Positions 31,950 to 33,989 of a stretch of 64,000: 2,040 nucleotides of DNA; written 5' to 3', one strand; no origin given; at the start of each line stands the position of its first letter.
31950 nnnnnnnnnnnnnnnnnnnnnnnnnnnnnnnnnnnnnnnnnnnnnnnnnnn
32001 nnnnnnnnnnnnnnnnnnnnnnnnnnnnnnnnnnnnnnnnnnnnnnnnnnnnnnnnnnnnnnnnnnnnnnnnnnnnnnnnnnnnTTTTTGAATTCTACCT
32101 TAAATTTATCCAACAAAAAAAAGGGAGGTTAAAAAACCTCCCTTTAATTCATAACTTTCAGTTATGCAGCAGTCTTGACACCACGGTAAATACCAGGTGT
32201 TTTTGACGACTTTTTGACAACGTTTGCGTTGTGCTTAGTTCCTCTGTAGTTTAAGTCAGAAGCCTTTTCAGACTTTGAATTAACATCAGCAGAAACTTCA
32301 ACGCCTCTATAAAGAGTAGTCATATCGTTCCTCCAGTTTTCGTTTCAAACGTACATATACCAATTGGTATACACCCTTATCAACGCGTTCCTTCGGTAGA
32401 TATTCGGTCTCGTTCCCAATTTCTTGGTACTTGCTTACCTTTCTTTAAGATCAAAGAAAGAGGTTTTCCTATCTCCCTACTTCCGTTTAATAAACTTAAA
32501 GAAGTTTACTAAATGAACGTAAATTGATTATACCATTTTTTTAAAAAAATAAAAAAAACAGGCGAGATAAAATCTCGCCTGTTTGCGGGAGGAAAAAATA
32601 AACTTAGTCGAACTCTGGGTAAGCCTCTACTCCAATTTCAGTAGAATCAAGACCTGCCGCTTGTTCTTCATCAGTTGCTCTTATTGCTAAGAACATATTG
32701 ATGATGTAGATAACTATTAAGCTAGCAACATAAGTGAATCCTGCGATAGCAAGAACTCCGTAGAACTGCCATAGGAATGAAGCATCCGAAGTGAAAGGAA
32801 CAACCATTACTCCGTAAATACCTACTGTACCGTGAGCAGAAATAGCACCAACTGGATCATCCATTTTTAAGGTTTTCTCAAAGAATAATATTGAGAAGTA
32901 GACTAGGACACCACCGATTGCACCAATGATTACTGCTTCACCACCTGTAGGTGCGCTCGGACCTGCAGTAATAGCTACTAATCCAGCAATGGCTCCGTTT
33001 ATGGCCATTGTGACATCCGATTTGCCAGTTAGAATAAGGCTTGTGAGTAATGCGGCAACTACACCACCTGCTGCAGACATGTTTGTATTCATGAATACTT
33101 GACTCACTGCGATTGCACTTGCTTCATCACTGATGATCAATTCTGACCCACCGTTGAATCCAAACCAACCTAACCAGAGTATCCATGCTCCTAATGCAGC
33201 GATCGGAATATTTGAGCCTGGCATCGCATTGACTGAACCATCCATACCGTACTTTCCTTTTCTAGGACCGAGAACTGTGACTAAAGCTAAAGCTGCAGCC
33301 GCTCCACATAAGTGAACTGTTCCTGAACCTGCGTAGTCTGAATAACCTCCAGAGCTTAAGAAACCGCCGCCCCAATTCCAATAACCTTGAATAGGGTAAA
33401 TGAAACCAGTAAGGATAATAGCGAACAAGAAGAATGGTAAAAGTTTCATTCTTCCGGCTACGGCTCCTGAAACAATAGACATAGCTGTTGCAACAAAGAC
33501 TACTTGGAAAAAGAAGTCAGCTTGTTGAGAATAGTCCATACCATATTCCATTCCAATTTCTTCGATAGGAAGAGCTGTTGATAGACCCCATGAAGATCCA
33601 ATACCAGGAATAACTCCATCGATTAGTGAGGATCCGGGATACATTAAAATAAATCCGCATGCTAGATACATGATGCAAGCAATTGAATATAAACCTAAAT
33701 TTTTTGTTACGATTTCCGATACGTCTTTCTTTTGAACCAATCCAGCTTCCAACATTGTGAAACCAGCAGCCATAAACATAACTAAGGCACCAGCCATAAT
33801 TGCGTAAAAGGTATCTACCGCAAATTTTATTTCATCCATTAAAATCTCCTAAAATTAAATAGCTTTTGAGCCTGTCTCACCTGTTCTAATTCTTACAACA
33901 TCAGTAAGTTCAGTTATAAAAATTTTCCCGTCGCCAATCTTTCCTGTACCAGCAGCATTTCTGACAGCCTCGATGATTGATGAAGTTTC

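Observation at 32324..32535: Glutamine-riboswitch-like leader directly downstream of glnK-amtB in a heterotroph-type genome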

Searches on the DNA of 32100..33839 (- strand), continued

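Call 61: search_with_rna_model(model_id=R1, sources=[window, L002, L015, L020, L132, L200, L139, L135, L144, L091, L098, L114, L123, L140, L143, L149, L170, L173, L193, L205, L206, L207, L208, L209, L210, L213, L214, L215, L216, L218, L219, L223, L224, L226, L227, L229, L231, L232, L233, L234, L237, L238, L241, L242, L243, L245, L248, L250, L253, L254, L255, L256, L257, L258, L261, L262, L263, L264, L265, L266, L267, L269, L271, L272, L276, L277, L278, L280, L282, L284, L288, L294, L302, L306, L315, L317, L321, L093, L096, L191, L192, L157, L145], max_evalue=0.000001, make_alignment=true)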
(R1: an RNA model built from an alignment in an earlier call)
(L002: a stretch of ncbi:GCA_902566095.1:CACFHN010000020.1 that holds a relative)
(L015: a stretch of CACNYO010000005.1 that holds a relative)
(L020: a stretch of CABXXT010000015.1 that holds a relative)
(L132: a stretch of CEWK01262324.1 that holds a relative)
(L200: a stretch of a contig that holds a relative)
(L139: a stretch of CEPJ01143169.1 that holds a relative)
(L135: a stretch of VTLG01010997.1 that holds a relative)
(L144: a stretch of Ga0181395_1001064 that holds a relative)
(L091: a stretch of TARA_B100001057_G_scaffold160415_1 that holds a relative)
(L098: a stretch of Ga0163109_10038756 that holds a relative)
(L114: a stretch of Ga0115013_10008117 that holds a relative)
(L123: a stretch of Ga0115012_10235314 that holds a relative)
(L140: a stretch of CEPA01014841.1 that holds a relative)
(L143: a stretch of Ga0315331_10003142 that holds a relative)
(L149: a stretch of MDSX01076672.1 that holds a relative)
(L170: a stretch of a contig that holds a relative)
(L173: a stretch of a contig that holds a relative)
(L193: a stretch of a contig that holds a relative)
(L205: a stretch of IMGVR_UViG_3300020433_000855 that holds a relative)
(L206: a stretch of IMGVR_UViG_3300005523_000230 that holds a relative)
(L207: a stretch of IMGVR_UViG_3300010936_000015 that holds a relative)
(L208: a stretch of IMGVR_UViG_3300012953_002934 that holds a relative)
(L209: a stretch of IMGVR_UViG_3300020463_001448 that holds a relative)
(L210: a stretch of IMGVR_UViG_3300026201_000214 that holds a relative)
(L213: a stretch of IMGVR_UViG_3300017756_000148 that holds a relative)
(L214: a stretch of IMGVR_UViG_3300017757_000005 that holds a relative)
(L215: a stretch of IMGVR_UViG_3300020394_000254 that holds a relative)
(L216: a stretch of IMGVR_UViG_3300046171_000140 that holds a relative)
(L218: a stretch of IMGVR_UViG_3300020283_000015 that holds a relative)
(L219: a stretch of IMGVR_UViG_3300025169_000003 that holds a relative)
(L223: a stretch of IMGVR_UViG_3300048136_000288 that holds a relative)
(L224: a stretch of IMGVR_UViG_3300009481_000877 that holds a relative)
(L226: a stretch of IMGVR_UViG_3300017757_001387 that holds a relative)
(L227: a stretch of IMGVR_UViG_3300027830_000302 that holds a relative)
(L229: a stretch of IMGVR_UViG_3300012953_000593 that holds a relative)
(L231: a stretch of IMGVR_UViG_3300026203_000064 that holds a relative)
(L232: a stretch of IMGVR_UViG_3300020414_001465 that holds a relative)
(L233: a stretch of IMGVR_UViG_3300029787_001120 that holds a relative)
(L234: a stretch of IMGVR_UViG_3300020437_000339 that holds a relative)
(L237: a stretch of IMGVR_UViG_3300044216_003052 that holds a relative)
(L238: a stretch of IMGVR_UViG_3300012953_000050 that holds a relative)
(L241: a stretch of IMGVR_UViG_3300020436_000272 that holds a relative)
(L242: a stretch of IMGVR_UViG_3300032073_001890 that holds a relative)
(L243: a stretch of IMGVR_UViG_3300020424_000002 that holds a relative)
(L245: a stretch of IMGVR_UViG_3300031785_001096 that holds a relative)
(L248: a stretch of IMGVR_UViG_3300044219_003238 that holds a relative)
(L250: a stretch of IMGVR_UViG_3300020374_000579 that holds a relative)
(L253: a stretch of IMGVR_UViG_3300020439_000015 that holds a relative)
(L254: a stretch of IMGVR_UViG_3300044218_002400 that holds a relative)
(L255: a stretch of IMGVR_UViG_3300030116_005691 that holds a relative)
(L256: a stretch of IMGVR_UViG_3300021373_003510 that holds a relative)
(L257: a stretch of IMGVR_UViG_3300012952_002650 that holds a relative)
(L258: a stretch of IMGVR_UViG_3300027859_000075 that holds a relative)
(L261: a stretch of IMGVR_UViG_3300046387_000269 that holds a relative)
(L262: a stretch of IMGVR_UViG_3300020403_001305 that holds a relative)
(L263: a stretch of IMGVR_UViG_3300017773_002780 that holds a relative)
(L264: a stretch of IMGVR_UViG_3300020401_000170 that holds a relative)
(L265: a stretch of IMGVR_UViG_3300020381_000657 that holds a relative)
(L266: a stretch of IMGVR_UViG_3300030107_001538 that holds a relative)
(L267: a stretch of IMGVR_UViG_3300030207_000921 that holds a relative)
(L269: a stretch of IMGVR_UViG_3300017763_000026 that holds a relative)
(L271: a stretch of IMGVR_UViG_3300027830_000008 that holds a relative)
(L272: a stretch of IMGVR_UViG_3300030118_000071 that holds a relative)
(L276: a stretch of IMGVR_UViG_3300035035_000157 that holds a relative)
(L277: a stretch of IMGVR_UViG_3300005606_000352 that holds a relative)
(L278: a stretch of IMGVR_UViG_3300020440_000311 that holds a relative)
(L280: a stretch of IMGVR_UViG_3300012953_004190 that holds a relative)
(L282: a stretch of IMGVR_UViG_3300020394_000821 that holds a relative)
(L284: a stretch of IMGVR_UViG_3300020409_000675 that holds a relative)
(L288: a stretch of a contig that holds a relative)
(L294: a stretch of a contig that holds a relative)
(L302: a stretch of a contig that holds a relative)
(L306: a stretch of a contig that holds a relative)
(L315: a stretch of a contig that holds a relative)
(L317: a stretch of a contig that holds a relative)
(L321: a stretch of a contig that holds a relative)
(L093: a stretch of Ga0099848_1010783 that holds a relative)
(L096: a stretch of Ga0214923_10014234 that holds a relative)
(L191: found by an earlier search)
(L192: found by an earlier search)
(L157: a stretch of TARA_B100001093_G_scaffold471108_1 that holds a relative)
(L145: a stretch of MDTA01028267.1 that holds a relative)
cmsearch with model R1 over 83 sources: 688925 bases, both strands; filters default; matches with E-value up to 0.000001: 81.
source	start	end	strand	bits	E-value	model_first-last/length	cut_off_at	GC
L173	9374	9493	+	131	1.2e-30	1-120/120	no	0.43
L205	5072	5194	+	126.8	1.4e-29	1-120/120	no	0.39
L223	5294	5416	-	125.7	2.7e-29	1-120/120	no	0.4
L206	6046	6168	-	125.4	3.3e-29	1-120/120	no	0.41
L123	1192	1314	+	124.7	5e-29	1-120/120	no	0.41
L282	3048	3166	+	120.2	7.3e-28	1-120/120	no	0.45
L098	1030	1151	+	119.5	1.1e-27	1-120/120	no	0.43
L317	2455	2575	+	118.7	1.7e-27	1-120/120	no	0.4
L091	2792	2935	-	114.9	1.7e-26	1-120/120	no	0.4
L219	5501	5644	+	114.9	1.7e-26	1-120/120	no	0.4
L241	2063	2180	-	114.2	2.6e-26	1-120/120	no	0.49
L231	1997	2116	-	114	2.8e-26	1-120/120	no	0.44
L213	11957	12083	-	113.5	3.8e-26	1-120/120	no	0.39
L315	9365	9485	+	113.2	4.7e-26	1-120/120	no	0.51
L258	1182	1297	-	112.6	6.6e-26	1-120/120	no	0.43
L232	3162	3277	+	112.4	7.7e-26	1-120/120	no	0.44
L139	2404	2521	-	112.2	8.7e-26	1-120/120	no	0.44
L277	1948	2065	+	111.7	1.1e-25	1-120/120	no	0.44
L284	1823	1944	-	111.6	1.2e-25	1-120/120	no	0.43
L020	6512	6656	-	111.2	1.6e-25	1-120/120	no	0.39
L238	1903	2024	-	110.7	2.1e-25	1-120/120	no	0.46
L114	4956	5078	-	110.4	2.4e-25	1-120/120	no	0.4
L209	2729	2851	-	110.4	2.4e-25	1-120/120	no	0.4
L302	1085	1207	+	110.2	2.7e-25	1-120/120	no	0.45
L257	544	663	+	109.6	3.9e-25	1-120/120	no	0.48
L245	3119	3261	-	109.2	5.1e-25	1-120/120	no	0.41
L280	3837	3957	-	108.6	7.2e-25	1-120/120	no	0.41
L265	2121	2244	+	108.5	7.8e-25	1-120/120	no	0.44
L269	51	172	+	108.2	9.1e-25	1-120/120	no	0.45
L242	4473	4590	+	108.2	9.2e-25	1-120/120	no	0.52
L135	484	599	+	108.2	9.3e-25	1-120/120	no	0.48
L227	921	1042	-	108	1e-24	1-120/120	no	0.45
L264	846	964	+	107.7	1.2e-24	1-120/120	no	0.45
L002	4713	4854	+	107.5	1.3e-24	1-120/120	no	0.36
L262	1512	1631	-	106.5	2.5e-24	1-120/120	no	0.42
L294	121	274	+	106.4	2.6e-24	1-120/120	no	0.38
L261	537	690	-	106.2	3e-24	1-120/120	no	0.39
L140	9836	9977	-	106.1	3.2e-24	1-120/120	no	0.41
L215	4408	4549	+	106.1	3.2e-24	1-120/120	no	0.41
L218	2714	2853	+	105.7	4e-24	1-120/120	no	0.42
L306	1969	2083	-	105.7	4.1e-24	1-120/120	no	0.41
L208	9772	9913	+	105.5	4.4e-24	1-120/120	no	0.42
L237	4596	4726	-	105.3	5.2e-24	1-120/120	no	0.45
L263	857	971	+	105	6.2e-24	1-120/120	no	0.44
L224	3544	3658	-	104.8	7e-24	1-120/120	no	0.45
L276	5487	5606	+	104.7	7.4e-24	1-120/120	no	0.46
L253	3769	3899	-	104.6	7.5e-24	1-120/120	no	0.46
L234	5124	5250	+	104.2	9.6e-24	1-120/120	no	0.46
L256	4187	4305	-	104.2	9.9e-24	1-120/120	no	0.48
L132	79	231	+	104.1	1e-23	1-120/120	no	0.41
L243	4479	4607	-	103.5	1.4e-23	1-120/120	no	0.45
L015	4316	4451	+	103.4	1.6e-23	1-120/120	no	0.39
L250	1907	2040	-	103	2e-23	1-120/120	no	0.42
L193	10968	11082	-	102.9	2.1e-23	1-120/120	no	0.45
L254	3825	3938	+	102.8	2.3e-23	1-120/120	no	0.45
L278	11121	11249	-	102.4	2.9e-23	1-120/120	no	0.45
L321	3947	4060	-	102.3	3e-23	1-120/120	no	0.46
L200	187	324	-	102.2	3.3e-23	1-120/120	no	0.42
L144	5411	5528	+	102.2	3.3e-23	1-120/120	no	0.46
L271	241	365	+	99.6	1.5e-22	1-120/120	no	0.46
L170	4001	4116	+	98.6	2.7e-22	1-120/120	no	0.44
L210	48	172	+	98.3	3.2e-22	1-120/120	no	0.47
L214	8873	8997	-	97.9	4.3e-22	1-120/120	no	0.45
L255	93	228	+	97.1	6.8e-22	1-120/120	no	0.48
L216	1806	1922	+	96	1.3e-21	1-120/120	no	0.44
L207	9838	9955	-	95.6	1.6e-21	1-120/120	no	0.46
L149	4383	4498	+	95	2.4e-21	1-120/120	no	0.43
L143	12327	12443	-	95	2.4e-21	1-120/120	no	0.44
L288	2892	3007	+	94.7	2.7e-21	1-120/120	no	0.45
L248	5619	5736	+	94.5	3.2e-21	1-120/120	no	0.47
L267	12643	12757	-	93.1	7.2e-21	1-120/120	no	0.45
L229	14581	14723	-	92.5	1e-20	1-120/120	no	0.49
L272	2420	2552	+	91.3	2.1e-20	1-120/120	no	0.44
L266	3192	3308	+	90.9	2.6e-20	1-120/120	no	0.43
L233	3375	3489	-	88.1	1.4e-19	1-120/120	no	0.46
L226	366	504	+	85.5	6.7e-19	1-120/120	no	0.46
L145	924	1051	-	59.3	3.7e-12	1-120/120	no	0.42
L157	2152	2264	+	55.7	3.2e-11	1-120/120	no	0.38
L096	4408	4532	-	41.1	1.9e-07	1-120/120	no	0.46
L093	1791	1913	+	39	6.7e-07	1-120/120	no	0.46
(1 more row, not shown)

Alignment A4: 81 matches aligned to the model, 232 columns, each read 5' to 3' on its own strand. Consensus structure (alignment columns), stored with it:
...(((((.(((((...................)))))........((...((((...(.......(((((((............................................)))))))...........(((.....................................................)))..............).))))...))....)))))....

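Call 66: search_rna_families(source=window, start=32395, end=32477, threshold=evalue, max_evalue=10, show_alignments=2)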
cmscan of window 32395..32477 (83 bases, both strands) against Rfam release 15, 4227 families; matches with E-value up to 10: 4.
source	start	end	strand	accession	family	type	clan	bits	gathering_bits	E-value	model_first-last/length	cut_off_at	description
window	32412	32431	-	RF01371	CRISPR-DR58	Gene; CRISPR;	-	16.6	38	0.37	1-37/37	no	CRISPR RNA direct repeat element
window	32439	32474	-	RF01405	STnc490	Gene; sRNA;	-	8.7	56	9.3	48-124/124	no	STnc490 Hfq binding RNA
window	32408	32459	-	RF01884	LINC00901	Gene; lncRNA;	-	8.1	55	8.6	100-152/152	no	Non-coding RNA BC040587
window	32395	32470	+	RF02189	ST7-OT4_3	Gene; lncRNA;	-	6.5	50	7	220-302/302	5'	ST7 overlapping transcript 4 conserved region 3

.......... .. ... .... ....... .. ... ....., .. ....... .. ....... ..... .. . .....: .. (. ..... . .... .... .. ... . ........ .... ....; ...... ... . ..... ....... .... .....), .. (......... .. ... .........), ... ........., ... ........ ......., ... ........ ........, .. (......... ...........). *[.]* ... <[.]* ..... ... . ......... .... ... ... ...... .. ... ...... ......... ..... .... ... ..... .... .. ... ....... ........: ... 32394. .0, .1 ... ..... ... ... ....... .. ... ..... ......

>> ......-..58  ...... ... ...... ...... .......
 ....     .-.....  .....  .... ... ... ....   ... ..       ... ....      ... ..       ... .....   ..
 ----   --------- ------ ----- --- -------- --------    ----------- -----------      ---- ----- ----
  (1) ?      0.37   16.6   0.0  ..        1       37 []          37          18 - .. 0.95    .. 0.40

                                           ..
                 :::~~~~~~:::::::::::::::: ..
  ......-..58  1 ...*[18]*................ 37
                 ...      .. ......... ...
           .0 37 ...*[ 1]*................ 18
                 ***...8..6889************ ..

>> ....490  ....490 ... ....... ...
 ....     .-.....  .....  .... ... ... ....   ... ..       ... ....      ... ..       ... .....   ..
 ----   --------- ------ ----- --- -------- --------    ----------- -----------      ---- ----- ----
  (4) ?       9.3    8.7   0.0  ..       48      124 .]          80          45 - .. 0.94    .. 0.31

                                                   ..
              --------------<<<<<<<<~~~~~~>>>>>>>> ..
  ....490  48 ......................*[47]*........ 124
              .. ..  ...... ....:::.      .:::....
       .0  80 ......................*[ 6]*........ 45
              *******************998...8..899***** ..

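Call 67: search_rna_families(sources=[L015, L020, L098, L135, L139, L200, L206, L210, L216, L224, L227, L233, L242, L254, L263, L265, L093, L096, L157, L145], threshold=gathering)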
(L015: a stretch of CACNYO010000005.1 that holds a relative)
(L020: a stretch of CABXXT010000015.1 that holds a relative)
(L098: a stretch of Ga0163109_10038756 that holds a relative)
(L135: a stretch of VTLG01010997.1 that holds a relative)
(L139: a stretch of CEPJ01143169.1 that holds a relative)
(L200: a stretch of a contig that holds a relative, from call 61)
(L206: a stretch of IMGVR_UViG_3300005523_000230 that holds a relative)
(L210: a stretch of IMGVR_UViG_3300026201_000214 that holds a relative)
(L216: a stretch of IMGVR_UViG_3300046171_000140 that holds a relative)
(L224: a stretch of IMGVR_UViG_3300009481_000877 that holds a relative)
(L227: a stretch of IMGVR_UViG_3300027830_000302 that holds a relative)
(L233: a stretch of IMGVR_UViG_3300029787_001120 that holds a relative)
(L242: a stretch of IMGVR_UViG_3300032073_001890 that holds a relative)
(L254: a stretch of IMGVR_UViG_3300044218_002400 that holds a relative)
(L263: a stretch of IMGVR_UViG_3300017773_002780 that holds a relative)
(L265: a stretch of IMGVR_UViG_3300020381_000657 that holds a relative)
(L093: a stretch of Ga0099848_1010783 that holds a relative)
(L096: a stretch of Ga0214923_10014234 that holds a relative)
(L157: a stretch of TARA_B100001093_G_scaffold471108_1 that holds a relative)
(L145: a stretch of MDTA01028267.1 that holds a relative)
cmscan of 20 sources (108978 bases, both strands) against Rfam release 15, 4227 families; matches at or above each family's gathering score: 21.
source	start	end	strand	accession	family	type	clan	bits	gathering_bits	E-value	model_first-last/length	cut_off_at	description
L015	2421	2492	+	RF00005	tRNA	Gene; tRNA;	CL00001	62.7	29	5.6e-11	1-71/71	no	tRNA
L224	3544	3657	-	RF01739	Glutamine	Cis-reg; riboswitch;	-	55.4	35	3.2e-09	1-53/53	no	Glutamine riboswitch aptamer (glnA leader)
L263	858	971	+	RF01739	Glutamine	Cis-reg; riboswitch;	-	55.3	35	3.2e-09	1-53/53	no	Glutamine riboswitch aptamer (glnA leader)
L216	1807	1922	+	RF01739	Glutamine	Cis-reg; riboswitch;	-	51.3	35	4.3e-08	1-53/53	no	Glutamine riboswitch aptamer (glnA leader)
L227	921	1041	-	RF01739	Glutamine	Cis-reg; riboswitch;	-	49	35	1.8e-07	1-53/53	no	Glutamine riboswitch aptamer (glnA leader)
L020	6512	6655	-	RF01739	Glutamine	Cis-reg; riboswitch;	-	48.4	35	2.6e-07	1-53/53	no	Glutamine riboswitch aptamer (glnA leader)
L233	3375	3488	-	RF01739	Glutamine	Cis-reg; riboswitch;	-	46.7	35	7.8e-07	1-53/53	no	Glutamine riboswitch aptamer (glnA leader)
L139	2404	2520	-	RF01739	Glutamine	Cis-reg; riboswitch;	-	46.1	35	1.1e-06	1-53/53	no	Glutamine riboswitch aptamer (glnA leader)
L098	1031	1151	+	RF01739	Glutamine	Cis-reg; riboswitch;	-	45.5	35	1.7e-06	1-53/53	no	Glutamine riboswitch aptamer (glnA leader)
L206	6046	6167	-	RF01739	Glutamine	Cis-reg; riboswitch;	-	45.5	35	1.7e-06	1-53/53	no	Glutamine riboswitch aptamer (glnA leader)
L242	4474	4590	+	RF01739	Glutamine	Cis-reg; riboswitch;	-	45.5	35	1.7e-06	1-53/53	no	Glutamine riboswitch aptamer (glnA leader)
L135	485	599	+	RF01739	Glutamine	Cis-reg; riboswitch;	-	45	35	2.3e-06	1-53/53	no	Glutamine riboswitch aptamer (glnA leader)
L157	2153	2264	+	RF01739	Glutamine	Cis-reg; riboswitch;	-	44.7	35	2.8e-06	1-53/53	no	Glutamine riboswitch aptamer (glnA leader)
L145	924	1050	-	RF01739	Glutamine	Cis-reg; riboswitch;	-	42.6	35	1.1e-05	1-53/53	no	Glutamine riboswitch aptamer (glnA leader)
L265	2122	2244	+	RF01739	Glutamine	Cis-reg; riboswitch;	-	42.1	35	1.5e-05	1-53/53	no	Glutamine riboswitch aptamer (glnA leader)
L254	3826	3938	+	RF01739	Glutamine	Cis-reg; riboswitch;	-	41.8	35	1.7e-05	1-53/53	no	Glutamine riboswitch aptamer (glnA leader)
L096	4408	4531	-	RF01739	Glutamine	Cis-reg; riboswitch;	-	41.7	35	1.9e-05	1-53/53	no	Glutamine riboswitch aptamer (glnA leader)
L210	49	172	+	RF01739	Glutamine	Cis-reg; riboswitch;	-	40.8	35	3.4e-05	1-53/53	no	Glutamine riboswitch aptamer (glnA leader)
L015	4317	4451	+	RF01739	Glutamine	Cis-reg; riboswitch;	-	40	35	5.5e-05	1-53/53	no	Glutamine riboswitch aptamer (glnA leader)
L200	187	323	-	RF01739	Glutamine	Cis-reg; riboswitch;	-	39.3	35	8.5e-05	1-53/53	no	Glutamine riboswitch aptamer (glnA leader)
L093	1792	1838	+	RF01739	Glutamine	Cis-reg; riboswitch;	-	37.6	35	0.00025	1-53/53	no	Glutamine riboswitch aptamer (glnA leader)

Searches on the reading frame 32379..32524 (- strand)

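Call 63: search_protein_families(library=phrogs, proteins=[L193:8794-10449:-, L193:6581-8791:-, L193:3713-4696:-], max_evalue=0.001)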
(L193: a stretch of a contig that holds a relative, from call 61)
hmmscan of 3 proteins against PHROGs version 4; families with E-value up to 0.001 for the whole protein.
L193:8794-10449:- (551 aa): 6 families
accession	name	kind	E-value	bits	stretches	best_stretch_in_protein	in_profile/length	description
phrog_979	-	head and packaging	1.5e-62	213.2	1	55-342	85-413/642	terminase large subunit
phrog_2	-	head and packaging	2.3e-34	120.2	1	71-530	243-599/807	terminase large subunit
phrog_9526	-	head and packaging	3.8e-20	73.5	1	113-268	7-169/280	terminase large subunit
phrog_5653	-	head and packaging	4.5e-17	63.4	1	333-525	1-181/199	terminase large subunit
phrog_10250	-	head and packaging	1.8e-08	35.4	1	320-523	3-214/228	terminase large subunit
phrog_6672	-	head and packaging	0.00093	19.8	0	437-523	43-128/145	terminase large subunit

L193:6581-8791:- (736 aa): 3 families
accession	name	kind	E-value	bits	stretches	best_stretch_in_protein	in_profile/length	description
phrog_332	-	connector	2.3e-80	271.5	1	33-687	7-546/560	head-tail adaptor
phrog_1216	-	head and packaging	1.6e-40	140.4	1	277-638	209-577/714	portal protein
phrog_156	-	head and packaging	1.4e-07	31.4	1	208-540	87-420/681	portal protein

L193:3713-4696:- (327 aa): 2 families
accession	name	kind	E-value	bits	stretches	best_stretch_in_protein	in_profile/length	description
phrog_267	-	head and packaging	6.8e-69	234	1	17-325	26-326/410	major head protein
phrog_283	-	head and packaging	2.3e-16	61.1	1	26-285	5-242/385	major head protein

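Call 80: search_protein_families(library=pfam, proteins=[L200:365-1249:-, L193:11330-11668:-, L193:11652-12095:-, L170:4708-5058:+], max_evalue=0.001)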
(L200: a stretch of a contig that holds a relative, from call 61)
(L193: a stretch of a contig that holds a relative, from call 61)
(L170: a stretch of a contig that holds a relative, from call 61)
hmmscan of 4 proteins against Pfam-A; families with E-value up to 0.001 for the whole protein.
L200:365-1249:- (294 aa): 11 families
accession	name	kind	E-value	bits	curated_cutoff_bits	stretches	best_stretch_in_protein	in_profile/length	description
PF01926.29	MMR_HSR1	-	1e-25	90.5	21.9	1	8-122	2-113/113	50S ribosome-binding GTPase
PF07650.23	KH_2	-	9.4e-15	54.7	22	1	206-281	1-77/78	KH domain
PF02421.24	FeoB_N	-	1e-12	48.3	27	1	8-166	3-156/156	Ferrous iron transport protein B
PF00009.33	GTP_EFTU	-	1.9e-10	41.1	26.5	1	54-172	70-188/188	Elongation factor Tu GTP binding domain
PF00350.29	Dynamin_N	-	3.6e-09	37.3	27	0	10-41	3-34/168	Dynamin family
PF10662.15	PduV-EutP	-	7.5e-06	26.2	21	1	10-165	6-140/143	Ethanolamine utilisation - propanediol utilisation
PF09547.16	SpoIVA_ATPase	-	8.3e-05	22.5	26.6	1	93-170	160-236/237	Stage IV sporulation protein A, ATPase domain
PF03193.22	RsgA_GTPase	-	8.8e-05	22.8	30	0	8-64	109-169/174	RsgA GTPase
PF00071.28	Ras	-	0.00022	21.3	21.6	1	10-170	4-160/162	Ras family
PF04670.18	Gtr1_RagA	-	0.00028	20.8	22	1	10-130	4-128/232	Gtr1/RagA G protein conserved region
PF02492.25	cobW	-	0.00059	19.9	20.7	0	80-131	109-161/180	CobW/HypB/UreG, nucleotide-binding domain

L193:11330-11668:- (112 aa): 1 family
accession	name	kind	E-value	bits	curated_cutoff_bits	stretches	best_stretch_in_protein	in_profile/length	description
PF01521.26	Fe-S_biosyn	-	1.2e-12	48.5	26.3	1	3-105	1-109/110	Iron-sulphur cluster biosynthesis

L193:11652-12095:- (147 aa): 1 family
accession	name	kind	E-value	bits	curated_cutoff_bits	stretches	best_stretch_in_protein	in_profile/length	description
PF01592.21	NifU_N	-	5.7e-39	133.6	22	1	3-131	2-125/127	NifU-like N terminal domain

L170:4708-5058:+ (116 aa): 0 families
